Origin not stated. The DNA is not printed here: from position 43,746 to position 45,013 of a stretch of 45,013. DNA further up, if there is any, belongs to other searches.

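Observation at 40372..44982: Six-gene translationally coupled operon plus a separate pilin gene, all with class III (type IV pilin-like) signal peptides and no assembly ATPase nearby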

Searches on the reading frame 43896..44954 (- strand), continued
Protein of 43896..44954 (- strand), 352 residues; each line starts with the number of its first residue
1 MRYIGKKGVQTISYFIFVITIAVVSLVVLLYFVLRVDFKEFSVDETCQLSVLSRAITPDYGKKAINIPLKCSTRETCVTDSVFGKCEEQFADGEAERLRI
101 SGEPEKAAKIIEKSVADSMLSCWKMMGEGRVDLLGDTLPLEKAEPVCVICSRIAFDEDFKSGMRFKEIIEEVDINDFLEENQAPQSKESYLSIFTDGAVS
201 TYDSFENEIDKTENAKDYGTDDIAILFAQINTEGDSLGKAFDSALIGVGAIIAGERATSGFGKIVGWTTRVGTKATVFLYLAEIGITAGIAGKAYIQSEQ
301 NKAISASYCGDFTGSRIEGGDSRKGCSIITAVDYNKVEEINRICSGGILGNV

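Call 38: predict_structure(alignment_id=A1)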
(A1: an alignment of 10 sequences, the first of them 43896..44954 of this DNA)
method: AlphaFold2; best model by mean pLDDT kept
length: 352 residues; sequences in the alignment: 10
mean_pLDDT: 60.7   pTM: 0.65
mean pLDDT of the five models: 60.7, 54.7, 49.5, 43.8, 42.9
residues with pLDDT >= 90: 0; 70-90: 156; 50-70: 96; < 50: 100
segments of 3 or more residues with pLDDT < 50: 1-3, 197-219, 236-303
pLDDT, mean of each block of 10 residues (from residue 1): 51 74 76 56 71 69 65 79 66 71 81 85 82 66 73 80 73 76 78 54 36 39 78 51 36 28 24 27 24 29 57 60 70 70 72 56
secondary structure, 60 per line:
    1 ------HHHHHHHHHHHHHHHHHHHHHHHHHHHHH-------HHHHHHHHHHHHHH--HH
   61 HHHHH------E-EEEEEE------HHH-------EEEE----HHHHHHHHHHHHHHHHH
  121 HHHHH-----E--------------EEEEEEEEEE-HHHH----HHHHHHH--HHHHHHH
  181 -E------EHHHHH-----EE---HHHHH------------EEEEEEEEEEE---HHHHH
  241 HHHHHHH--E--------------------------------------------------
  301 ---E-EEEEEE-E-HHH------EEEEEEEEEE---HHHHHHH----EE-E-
elements in order: H7-35 H43-56 H59-65 E74-79 E96-99 H104-125 E146-155 H157-160 H165-171 H174-180 H190-194 H205-209 E222-232 H236-247 E306-311 E324-333 H337-343

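Call 44: fold_search(model_id=the predicted structure, library=pdb)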
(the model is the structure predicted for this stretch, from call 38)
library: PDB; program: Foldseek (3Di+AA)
matches with E <= 10: 186; with E <= 0.001: 0
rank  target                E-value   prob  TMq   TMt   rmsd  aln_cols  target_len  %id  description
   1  2j9c_A                8.7e-01  0.04  0.10  0.22   9.9        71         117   21  Structure of GlnK1 with bound effectors indicates regulatory mechanism for ammonia uptake (released 2007-01-16)
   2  8jan_A                8.7e-01  0.01  0.09  0.11  19.5       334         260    9  In situ structures of the ultra-long extended tail of Myoviridae phage P1 (released 2023-06-21)
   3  4usi_A                1.2e+00  0.06  0.10  0.24   7.3        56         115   14  Nitrogen regulatory protein PII from Chlamydomonas reinhardtii in complex with MgATP and 2-oxoglutarate (released 2014-12-03)
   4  2wgp_A                1.3e+00  0.06  0.10  0.18  13.3        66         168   11  Crystal structure of human dual specificity phosphatase 14 (released 2009-10-06)
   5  3f9t_A                1.8e+00  0.06  0.11  0.10  11.9       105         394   10  Crystal structure of L-tyrosine decarboxylase MfnA (EC 4.1.1.25) (NP_247014.1) from METHANOCOCCUS JANNASCHII at 2.11 A (released 2008-11-25)
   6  1bxd_MODEL_1_A        1.9e+00  0.02  0.09  0.15  10.9       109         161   14  NMR STRUCTURE OF THE HISTIDINE KINASE DOMAIN OF THE E. COLI OSMOSENSOR ENVZ (released 1999-10-02)
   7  7yjn_B                2.0e+00  0.08  0.11  0.09  14.5        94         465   16  Cryo-EM structure of the monomeric atSPT-ORM1 (ORM1-N17A) complex (released 2023-04-05)
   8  6l1o_B                2.0e+00  0.01  0.09  0.09  15.7       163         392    9  Product bound BacF structure from Bacillus subtillis (released 2020-03-18)
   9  4qgr_A                2.2e+00  0.04  0.10  0.10  11.1        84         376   14  Crystal structure of a DegT DnrJ EryC1 StrS aminotransferase from Brucella abortus (released 2014-06-18)
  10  4bmk_B                2.2e+00  0.04  0.11  0.10  14.5       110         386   13  Serine Palmitoyltransferase K265A from S. paucimobilis with bound PLP- Myriocin Aldimine (released 2013-09-04)
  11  2w8v                  2.3e+00  0.06  0.10  0.09  14.0        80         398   12  SPT with PLP, N100W (released 2009-01-27)
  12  9g6k_Lf               2.3e+00  0.02  0.08  0.11   8.9        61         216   15  LSU structure derived from the LSU sample of the mitoribosome from T. gondii. (released 2024-12-11)
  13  4cnz_C                2.5e+00  0.03  0.09  0.25   4.3        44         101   16  Structure of PII signaling protein GlnZ from Azospirillum brasilense in complex with adenosine diphosphate (released 2014-05-28)
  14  2gwo_A                2.5e+00  0.03  0.11  0.19  15.3       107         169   11  crystal structure of TMDP (released 2007-03-20)
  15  2gx8_B                2.5e+00  0.03  0.09  0.09   6.5        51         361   16  The Crystal Structure of Bacillus cereus protein related to NIF3 (released 2006-05-16)
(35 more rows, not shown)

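Call 53: search_protein_representatives(alignment_id=A1)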
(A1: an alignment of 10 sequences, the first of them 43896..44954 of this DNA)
Query: 10 sequences, 349 profile positions. Proteins with E-value up to 0.001 (for the whole library): 2153; up to 1e-10: 1143; up to 1e-30: 445. The best 150 are listed.
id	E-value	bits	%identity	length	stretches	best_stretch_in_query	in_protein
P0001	5.5e-150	515.6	-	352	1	2-348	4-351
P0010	1.1e-130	452.1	-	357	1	4-349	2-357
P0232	2.2e-124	431.3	-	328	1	10-348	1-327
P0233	2.3e-117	408.3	-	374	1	1-349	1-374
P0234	1.7e-114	398.8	-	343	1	4-349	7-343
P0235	2.1e-108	378.8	-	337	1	3-348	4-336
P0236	6.4e-107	373.9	-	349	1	2-348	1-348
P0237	5.6e-105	367.6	-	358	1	2-348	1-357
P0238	8.7e-103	360.3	-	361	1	2-349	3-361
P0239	3.8e-96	338.5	-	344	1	2-349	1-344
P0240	5.2e-95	334.8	-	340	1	2-349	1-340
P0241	6.5e-95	334.5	-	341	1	4-347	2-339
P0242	1.0e-94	333.8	-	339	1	3-342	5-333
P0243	1.2e-92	327.0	-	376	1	4-348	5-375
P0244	1.3e-92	326.9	-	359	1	2-348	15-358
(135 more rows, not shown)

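Call 63: search_solved_structures(query=P0115, max_evalue=1)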
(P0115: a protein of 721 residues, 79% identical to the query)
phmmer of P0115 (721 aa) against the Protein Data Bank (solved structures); distinct sequences matched with E-value up to 1: 0.

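Call 64: search_protein_families(library=ncbifam, max_evalue=0.1, proteins=[P0115, L003:1298-3568:+, L003:8701-8865:+, L003:8867-9853:+])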
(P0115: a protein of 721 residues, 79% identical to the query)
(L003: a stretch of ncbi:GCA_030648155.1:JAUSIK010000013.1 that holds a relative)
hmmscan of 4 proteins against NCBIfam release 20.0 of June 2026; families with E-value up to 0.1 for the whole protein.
P0115 (721 aa): 0 families

L003:1298-3568:+ (756 aa): 13 families
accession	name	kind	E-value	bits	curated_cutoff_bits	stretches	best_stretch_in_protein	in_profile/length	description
TIGR03819.1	heli_sec_ATPase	hypoth_equivalog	6.9e-40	137.3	373.15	1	298-585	24-298/340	TadA family conjugal transfer-associated ATPase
NF058587.1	archaellum_moto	equivalog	5.9e-35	121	550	1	292-700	113-502/527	archaellum flagellar ATPase motor FlaI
TIGR02782.1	TrbB_P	equivalog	2.8e-20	72.8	304.55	1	329-627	14-295/303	P-type conjugative transfer ATPase TrbB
NF053672.1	bindosome_BasE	exception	2.2e-16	59.7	1000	1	291-655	104-451/512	bindosome assembly system ATPase subunit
TIGR02788.1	VirB11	equivalog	5.7e-16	58.4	249.95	1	451-588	137-266/308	P-type DNA transfer ATPase VirB11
NF010469.0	PRK13894.1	subfamily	4.3e-15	55.9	508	1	317-589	16-269/320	conjugal transfer ATPase TrbB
NF010425.0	PRK13851.1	equivalog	3.5e-12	45.9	461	1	450-631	154-327/344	type IV secretion system protein VirB11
NF041000.1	ATPase_ComGA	equivalog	1.3e-10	40.7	300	1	458-603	128-260/267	competence type IV pilus ATPase ComGA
NF010475.0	PRK13900.1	equivalog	2.1e-10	40.2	389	1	431-580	137-275/333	type IV secretion system ATPase VirB11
NF010407.0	PRK13833.1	subfamily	1.4e-09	37.8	499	1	389-625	78-300/323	conjugal transfer protein TrbB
TIGR02525.1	plasmid_TraJ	equivalog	5.7e-06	25.5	368.3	1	454-613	145-304/372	plasmid transfer ATPase TraJ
TIGR02524.1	dot_icm_DotB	equivalog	0.004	16.4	463.3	1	461-589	137-261/358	Dot/Icm type IV secretion system ATPase DotB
NF053534.1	T4PilAsmATPsTfpB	equivalog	0.0071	14.8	850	1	461-604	339-468/584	type IV pilus assembly ATPase TfpB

L003:8701-8865:+ (54 aa): 0 families

L003:8867-9853:+ (328 aa): 1 family
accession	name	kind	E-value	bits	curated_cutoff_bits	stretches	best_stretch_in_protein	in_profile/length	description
NF000016.1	AAC_6p_Im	exception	0.057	13.5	350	1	56-156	20-113/178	aminoglycoside N-acetyltransferase AAC(6')-Im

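Call 66: search_protein_families(library=pfam, alignment_id=A3, max_evalue=0.01)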
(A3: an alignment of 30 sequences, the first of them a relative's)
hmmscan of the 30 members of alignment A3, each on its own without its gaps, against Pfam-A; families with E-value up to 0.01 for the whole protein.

A. member 1, P0115 (721 aa): 0 families

B. families by the number of members that match (of 30 scanned): 3 families
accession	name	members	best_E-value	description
PF00482.28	T2SSF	7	3e-06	Type II secretion system (T2SS), protein F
PF09843.14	DUF2070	3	0.00081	Predicted membrane protein (DUF2070)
PF19529.4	DUF6057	1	0.0007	Family of unknown function (DUF6057)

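Call 67: search_solved_structures(query=A3, max_evalue=1)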
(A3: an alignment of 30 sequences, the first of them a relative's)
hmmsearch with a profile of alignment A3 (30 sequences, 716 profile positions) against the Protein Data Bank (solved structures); distinct sequences matched with E-value up to 1: 0.

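Call 74: list_cluster_members(proteins=[L003:1298-3568:+, P0116, L003:8867-9853:+, P0007, P0050, L003:15491-16321:+, L003:725-1030:-, L003:11020-11601:+, L003:12515-13150:+, L003:8701-8865:+])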
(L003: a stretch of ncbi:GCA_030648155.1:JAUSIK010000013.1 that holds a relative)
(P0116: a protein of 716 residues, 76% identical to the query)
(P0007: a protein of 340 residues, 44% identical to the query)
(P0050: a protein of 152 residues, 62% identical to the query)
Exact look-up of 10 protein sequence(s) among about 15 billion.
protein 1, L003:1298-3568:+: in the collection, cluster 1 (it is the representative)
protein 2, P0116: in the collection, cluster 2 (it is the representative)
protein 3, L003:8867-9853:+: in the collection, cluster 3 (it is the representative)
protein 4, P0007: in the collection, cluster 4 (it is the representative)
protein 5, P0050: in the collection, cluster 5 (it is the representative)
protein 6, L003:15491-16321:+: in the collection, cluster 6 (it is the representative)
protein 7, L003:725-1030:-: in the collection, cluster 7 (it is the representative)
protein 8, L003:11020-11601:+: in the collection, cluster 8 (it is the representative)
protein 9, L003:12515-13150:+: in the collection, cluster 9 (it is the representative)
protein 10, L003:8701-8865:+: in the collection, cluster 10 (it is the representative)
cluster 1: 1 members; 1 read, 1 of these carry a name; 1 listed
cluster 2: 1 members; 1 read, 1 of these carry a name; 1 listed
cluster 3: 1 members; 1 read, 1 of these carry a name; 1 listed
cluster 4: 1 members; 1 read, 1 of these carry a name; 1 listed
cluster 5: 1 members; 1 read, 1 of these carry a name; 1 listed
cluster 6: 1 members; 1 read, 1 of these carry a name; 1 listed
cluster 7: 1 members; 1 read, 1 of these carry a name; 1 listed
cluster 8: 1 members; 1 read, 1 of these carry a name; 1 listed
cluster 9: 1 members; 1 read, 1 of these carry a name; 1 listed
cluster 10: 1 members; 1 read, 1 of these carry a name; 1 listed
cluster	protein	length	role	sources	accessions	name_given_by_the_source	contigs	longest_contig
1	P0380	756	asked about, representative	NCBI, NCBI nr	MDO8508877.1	MAG: type II/IV secretion system ATPase subunit [Nanoarchaeota archaeon] | type II/IV secretion system ATPase subunit [Nanoarchaeota archaeon]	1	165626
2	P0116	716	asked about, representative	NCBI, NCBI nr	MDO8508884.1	MAG: hypothetical protein Q7S27_04335 [Nanoarchaeota archaeon] | hypothetical protein [Nanoarchaeota archaeon]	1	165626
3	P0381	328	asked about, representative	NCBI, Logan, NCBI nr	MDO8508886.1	MAG: hypothetical protein Q7S27_04345 [Nanoarchaeota archaeon] | hypothetical protein [Nanoarchaeota archaeon]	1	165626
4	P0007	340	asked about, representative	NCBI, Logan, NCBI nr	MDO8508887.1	MAG: hypothetical protein Q7S27_04350 [Nanoarchaeota archaeon] | hypothetical protein [Nanoarchaeota archaeon]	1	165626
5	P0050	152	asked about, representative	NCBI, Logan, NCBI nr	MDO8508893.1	MAG: hypothetical protein Q7S27_04380 [Nanoarchaeota archaeon] | hypothetical protein [Nanoarchaeota archaeon]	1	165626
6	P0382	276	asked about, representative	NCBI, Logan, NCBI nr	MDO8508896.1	MAG: A24 family peptidase [Nanoarchaeota archaeon] | A24 family peptidase [Nanoarchaeota archaeon]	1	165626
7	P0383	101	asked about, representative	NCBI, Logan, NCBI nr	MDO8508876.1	MAG: hypothetical protein Q7S27_04295 [Nanoarchaeota archaeon] | hypothetical protein [Nanoarchaeota archaeon]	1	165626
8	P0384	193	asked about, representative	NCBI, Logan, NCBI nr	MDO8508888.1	MAG: hypothetical protein Q7S27_04355 [Nanoarchaeota archaeon] | hypothetical protein [Nanoarchaeota archaeon]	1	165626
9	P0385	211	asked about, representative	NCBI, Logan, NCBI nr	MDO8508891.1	MAG: hypothetical protein Q7S27_04370 [Nanoarchaeota archaeon] | hypothetical protein [Nanoarchaeota archaeon]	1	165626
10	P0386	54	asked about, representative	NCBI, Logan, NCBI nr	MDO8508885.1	MAG: hypothetical protein Q7S27_04340 [Nanoarchaeota archaeon] | hypothetical protein [Nanoarchaeota archaeon]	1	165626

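Call 85: search_protein_families(library=phrogs, max_evalue=0.01, proteins=[window:43896-44954:-])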
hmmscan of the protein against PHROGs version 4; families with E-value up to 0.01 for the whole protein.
window:43896-44954:- (352 aa): 0 families

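Call 87: search_solved_structures(query=A1, max_evalue=1)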
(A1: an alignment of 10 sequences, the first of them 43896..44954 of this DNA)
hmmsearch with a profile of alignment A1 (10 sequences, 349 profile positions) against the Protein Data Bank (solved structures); distinct sequences matched with E-value up to 1: 4.
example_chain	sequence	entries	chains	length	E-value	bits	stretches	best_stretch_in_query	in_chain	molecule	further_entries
6zz5_AAA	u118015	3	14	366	0.24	13.5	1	222-292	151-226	SmhB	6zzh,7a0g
7zoh_A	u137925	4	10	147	0.46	12.6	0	124-156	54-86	Glycoside hydrolase family 18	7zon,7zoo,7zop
8tzm_A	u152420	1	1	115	0.67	12.1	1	177-245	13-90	Type I site-specific deoxyribonuclease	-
7zoi_A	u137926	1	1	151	0.72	12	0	124-156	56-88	Glycoside hydrolase family 18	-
